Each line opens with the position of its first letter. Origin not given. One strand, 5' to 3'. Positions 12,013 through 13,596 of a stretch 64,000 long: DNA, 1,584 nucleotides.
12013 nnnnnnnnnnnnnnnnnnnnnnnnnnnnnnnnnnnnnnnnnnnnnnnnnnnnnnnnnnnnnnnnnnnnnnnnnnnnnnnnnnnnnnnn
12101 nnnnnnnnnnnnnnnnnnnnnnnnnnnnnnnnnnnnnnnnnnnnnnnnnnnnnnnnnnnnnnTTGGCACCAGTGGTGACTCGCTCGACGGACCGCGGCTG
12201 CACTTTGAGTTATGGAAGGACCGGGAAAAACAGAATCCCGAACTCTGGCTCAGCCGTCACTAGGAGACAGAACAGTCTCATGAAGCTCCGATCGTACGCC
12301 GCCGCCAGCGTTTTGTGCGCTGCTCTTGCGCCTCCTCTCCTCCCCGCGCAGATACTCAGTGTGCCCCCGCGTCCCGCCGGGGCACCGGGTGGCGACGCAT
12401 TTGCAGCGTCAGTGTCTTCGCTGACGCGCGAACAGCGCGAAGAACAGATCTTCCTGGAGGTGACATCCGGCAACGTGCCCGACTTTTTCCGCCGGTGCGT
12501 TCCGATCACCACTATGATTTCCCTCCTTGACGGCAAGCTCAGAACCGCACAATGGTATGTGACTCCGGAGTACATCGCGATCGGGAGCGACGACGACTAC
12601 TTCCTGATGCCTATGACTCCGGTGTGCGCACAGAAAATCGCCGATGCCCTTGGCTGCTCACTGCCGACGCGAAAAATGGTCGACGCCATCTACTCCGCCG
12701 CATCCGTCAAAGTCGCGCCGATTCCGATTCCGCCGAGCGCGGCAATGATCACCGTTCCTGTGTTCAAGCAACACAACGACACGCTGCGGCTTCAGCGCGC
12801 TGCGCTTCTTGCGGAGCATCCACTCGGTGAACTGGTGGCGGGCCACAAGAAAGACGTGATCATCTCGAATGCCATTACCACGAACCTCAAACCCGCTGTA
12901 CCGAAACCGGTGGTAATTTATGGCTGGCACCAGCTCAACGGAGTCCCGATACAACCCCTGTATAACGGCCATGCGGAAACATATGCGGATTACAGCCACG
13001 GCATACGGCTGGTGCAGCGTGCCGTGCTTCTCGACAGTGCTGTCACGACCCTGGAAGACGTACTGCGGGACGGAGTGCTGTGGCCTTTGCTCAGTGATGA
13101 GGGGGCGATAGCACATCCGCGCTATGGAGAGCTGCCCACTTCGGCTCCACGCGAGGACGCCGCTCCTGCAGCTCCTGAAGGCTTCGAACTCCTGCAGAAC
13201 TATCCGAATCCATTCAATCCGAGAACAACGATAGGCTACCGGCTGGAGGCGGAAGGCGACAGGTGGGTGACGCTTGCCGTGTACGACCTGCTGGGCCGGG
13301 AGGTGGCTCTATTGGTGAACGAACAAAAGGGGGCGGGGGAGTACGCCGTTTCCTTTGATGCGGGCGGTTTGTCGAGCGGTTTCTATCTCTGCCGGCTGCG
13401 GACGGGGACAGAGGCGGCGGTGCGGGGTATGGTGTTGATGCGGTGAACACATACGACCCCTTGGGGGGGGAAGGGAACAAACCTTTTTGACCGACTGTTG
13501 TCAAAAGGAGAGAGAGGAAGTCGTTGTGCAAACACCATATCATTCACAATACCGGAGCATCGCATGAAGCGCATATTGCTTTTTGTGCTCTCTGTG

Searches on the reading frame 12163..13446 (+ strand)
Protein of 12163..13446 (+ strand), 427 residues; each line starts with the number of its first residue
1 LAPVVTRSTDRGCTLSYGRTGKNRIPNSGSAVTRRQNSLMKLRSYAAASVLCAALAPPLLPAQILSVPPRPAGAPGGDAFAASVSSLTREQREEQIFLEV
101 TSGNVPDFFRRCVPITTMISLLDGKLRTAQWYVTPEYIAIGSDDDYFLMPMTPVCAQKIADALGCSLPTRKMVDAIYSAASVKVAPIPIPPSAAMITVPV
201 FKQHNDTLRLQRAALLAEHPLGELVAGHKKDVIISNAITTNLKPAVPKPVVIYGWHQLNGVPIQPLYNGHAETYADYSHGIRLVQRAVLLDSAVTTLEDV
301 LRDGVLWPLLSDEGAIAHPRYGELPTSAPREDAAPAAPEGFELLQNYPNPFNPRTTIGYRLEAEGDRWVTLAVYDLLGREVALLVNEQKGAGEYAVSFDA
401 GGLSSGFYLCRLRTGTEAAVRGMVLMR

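Call 26: search_protein_families(library=ncbifam, proteins=[window:12163-13446:+], max_evalue=0.00001)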
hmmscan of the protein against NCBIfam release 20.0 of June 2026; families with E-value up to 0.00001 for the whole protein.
window:12163-13446:+ (427 aa): 1 family
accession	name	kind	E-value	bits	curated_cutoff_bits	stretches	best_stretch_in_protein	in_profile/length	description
TIGR04183.1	Por_Secre_tail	domain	1.2e-06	28.4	23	1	347-419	2-65/72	T9SS type A sorting domain-containing protein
